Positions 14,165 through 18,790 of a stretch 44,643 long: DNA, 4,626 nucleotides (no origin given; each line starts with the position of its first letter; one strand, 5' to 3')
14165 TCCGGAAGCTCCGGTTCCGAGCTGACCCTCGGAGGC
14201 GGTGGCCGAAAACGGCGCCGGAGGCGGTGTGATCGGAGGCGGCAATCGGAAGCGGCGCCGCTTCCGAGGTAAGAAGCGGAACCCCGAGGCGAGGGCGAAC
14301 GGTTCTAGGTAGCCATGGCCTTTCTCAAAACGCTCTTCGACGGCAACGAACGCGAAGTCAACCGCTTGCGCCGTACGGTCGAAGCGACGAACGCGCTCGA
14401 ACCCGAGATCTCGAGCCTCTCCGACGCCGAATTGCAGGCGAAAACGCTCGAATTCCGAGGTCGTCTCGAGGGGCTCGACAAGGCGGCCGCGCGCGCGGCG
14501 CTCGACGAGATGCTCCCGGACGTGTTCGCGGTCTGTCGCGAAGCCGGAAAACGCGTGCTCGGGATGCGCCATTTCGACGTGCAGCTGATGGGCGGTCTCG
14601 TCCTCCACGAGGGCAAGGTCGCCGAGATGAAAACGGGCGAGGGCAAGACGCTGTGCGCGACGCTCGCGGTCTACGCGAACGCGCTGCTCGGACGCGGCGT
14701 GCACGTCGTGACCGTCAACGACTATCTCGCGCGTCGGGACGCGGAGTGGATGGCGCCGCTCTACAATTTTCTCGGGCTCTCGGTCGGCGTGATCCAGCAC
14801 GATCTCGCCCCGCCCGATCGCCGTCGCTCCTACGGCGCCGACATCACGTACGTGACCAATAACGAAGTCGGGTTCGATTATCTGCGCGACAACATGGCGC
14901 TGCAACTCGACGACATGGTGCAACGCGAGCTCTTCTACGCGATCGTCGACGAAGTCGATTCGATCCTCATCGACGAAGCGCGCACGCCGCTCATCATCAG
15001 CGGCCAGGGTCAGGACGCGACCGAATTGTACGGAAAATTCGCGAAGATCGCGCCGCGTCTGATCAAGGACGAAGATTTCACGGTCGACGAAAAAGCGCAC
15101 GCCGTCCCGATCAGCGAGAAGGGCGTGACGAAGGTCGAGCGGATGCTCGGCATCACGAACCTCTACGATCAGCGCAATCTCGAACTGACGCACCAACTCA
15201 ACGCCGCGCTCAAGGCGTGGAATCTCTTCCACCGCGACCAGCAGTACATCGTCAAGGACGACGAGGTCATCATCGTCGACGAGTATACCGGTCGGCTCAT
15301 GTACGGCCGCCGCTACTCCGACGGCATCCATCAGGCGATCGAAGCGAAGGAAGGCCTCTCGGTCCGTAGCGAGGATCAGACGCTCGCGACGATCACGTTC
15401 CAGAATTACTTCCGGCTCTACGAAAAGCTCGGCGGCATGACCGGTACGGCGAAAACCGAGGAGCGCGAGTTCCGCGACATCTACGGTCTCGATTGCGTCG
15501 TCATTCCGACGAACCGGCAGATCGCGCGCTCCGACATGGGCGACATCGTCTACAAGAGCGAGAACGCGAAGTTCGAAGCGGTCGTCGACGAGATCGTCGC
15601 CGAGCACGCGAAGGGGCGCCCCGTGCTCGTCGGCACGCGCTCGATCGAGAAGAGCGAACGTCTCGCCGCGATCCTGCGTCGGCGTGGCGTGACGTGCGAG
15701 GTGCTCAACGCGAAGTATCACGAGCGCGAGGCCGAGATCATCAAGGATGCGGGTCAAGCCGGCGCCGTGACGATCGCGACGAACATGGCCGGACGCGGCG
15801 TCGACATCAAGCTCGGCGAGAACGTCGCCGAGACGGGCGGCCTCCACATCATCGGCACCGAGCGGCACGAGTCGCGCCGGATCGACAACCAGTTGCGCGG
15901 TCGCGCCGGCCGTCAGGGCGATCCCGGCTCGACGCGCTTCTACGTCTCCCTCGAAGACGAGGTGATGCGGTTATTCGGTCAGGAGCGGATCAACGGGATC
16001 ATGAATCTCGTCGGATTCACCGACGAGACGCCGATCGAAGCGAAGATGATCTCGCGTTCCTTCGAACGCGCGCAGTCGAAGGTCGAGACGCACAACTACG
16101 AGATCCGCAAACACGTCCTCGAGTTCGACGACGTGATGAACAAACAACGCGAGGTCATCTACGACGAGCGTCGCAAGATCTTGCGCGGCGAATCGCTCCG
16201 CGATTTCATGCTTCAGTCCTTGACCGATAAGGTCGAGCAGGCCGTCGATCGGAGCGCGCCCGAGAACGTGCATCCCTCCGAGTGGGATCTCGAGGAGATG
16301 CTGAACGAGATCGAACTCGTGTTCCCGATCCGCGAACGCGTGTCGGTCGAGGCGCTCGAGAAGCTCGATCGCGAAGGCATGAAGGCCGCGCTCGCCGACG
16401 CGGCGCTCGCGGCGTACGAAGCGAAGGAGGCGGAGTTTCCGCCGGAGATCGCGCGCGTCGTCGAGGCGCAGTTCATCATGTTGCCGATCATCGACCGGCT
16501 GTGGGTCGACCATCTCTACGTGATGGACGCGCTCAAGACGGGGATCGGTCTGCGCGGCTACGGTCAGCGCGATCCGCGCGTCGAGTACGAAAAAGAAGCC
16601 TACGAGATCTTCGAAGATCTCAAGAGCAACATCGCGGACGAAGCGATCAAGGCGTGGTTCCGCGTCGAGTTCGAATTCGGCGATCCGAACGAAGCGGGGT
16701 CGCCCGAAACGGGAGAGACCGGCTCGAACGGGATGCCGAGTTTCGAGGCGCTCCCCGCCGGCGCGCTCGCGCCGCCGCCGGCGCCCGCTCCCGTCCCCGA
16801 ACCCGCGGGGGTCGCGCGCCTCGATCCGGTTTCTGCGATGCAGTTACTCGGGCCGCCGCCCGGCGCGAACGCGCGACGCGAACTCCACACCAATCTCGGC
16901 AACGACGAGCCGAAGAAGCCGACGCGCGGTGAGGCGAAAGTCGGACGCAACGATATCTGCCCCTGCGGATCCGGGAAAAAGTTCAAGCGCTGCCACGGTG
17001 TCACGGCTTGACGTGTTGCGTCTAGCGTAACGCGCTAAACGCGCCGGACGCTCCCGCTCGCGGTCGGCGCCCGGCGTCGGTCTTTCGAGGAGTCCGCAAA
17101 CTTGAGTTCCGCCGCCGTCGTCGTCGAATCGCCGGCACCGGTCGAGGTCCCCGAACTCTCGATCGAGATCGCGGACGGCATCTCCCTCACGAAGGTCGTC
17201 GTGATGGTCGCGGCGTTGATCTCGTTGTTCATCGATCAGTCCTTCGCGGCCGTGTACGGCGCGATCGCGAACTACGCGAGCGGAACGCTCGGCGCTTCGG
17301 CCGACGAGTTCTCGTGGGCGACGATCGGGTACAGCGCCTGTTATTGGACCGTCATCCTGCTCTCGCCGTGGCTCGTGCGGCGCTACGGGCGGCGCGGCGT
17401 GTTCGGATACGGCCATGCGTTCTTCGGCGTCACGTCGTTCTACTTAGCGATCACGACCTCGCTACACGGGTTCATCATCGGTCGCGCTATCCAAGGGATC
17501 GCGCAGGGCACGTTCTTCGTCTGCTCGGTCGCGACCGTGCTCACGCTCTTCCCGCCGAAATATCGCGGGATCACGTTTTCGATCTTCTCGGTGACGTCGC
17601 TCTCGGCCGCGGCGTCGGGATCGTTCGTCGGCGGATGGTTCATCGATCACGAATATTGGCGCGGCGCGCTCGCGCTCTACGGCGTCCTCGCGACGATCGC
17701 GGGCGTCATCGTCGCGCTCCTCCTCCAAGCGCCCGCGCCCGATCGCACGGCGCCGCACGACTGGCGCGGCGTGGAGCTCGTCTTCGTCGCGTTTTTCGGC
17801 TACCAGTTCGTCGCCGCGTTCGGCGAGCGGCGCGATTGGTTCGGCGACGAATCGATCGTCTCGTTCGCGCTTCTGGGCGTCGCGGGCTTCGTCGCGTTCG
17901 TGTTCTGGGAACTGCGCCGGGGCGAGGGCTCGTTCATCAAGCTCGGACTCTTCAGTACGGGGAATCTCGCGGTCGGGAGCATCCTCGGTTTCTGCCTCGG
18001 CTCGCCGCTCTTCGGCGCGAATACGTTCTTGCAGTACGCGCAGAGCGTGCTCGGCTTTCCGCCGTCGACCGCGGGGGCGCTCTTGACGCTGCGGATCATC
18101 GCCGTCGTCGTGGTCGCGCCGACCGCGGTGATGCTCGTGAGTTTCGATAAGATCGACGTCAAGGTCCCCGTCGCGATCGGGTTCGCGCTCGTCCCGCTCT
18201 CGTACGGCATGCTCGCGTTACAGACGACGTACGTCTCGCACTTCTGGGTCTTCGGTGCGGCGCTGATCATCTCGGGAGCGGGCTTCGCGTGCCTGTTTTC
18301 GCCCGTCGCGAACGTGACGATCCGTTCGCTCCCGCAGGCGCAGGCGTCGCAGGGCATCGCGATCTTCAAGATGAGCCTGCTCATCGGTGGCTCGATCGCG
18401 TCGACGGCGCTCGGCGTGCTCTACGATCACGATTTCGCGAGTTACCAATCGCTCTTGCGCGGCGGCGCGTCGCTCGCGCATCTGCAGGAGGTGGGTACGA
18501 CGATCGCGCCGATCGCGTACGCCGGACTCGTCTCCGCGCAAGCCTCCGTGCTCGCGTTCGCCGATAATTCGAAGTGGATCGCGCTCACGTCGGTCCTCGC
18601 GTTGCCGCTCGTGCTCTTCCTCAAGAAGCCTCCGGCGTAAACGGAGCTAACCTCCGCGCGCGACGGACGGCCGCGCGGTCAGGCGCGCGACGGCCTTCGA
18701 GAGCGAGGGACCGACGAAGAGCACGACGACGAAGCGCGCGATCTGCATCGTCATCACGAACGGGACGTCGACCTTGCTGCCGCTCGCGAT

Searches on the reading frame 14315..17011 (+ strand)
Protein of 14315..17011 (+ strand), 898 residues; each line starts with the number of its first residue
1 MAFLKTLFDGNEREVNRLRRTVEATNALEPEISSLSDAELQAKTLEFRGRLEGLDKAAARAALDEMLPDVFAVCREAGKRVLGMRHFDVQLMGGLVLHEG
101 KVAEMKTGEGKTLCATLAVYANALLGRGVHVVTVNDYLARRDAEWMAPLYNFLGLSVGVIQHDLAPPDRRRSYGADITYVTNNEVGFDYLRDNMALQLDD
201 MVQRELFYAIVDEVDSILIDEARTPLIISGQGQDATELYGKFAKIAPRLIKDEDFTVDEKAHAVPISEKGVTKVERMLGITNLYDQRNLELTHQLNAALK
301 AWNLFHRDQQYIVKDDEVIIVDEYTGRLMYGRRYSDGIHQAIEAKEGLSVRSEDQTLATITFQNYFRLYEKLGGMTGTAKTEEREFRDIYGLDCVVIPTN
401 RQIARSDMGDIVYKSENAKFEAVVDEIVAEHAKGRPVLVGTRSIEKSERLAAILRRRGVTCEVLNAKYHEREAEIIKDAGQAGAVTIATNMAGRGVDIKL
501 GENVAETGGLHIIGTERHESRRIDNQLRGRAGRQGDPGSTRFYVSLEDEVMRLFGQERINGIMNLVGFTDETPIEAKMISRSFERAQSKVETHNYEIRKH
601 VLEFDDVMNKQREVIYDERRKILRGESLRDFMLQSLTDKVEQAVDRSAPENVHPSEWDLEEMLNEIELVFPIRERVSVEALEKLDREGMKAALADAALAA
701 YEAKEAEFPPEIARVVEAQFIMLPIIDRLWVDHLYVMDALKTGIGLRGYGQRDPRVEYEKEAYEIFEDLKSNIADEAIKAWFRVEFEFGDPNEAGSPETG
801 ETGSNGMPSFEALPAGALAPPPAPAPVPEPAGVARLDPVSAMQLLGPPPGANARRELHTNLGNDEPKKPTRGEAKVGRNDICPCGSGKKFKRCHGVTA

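Call 83: search_protein_families(library=pfam, proteins=[window:14315-17011:+], max_evalue=0.001)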
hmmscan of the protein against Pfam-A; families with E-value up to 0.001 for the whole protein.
window:14315-17011:+ (898 aa): 6 families
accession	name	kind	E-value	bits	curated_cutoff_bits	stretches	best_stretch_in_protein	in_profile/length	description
PF07517.20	SecA_DEAD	-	7.1e-126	419.8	24.6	1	7-387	4-290/290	SecA DEAD-like domain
PF21090.3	P-loop_SecA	-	2.2e-75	253.2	27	2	403-504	2-103/205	SecA P-loop domain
PF07516.18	SecA_SW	-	4.3e-62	210.2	26.7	1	573-785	1-200/200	SecA Wing and Scaffold domain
PF01043.26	SecA_PP_bind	-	1.4e-41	142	23.5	1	235-343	2-110/110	SecA preprotein cross-linking domain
PF02810.21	SEC-C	-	4.5e-09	36.4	20.4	1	878-895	1-18/19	SEC-C motif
PF00271.37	Helicase_C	-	2.7e-07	31.3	23.5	1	419-535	2-110/110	Helicase conserved C-terminal domain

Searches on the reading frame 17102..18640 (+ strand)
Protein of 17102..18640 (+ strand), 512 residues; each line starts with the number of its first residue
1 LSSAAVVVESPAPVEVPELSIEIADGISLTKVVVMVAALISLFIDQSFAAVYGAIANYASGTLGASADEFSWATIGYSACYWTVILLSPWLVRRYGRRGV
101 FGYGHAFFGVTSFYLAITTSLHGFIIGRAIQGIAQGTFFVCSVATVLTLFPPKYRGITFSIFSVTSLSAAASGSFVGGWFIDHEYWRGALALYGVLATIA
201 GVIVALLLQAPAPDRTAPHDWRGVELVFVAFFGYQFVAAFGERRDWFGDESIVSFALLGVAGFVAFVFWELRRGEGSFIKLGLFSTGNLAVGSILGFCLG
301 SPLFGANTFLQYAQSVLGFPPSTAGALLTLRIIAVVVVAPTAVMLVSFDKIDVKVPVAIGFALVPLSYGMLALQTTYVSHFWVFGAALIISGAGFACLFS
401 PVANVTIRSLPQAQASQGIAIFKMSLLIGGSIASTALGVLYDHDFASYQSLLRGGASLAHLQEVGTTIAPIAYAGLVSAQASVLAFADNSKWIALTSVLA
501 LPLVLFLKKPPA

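Call 83: search_protein_families(library=pfam, proteins=[window:17102-18640:+], max_evalue=0.001)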
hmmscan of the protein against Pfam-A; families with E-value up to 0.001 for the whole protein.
window:17102-18640:+ (512 aa): 2 families
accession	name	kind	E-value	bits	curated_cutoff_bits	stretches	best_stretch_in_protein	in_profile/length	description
PF07690.21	MFS_1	-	9.1e-34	117.3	33.4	2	39-299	3-254/347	Major Facilitator Superfamily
PF00083.30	Sugar_tr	-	0.00019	20.9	22.3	1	85-202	63-186/452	Sugar (and other) transporter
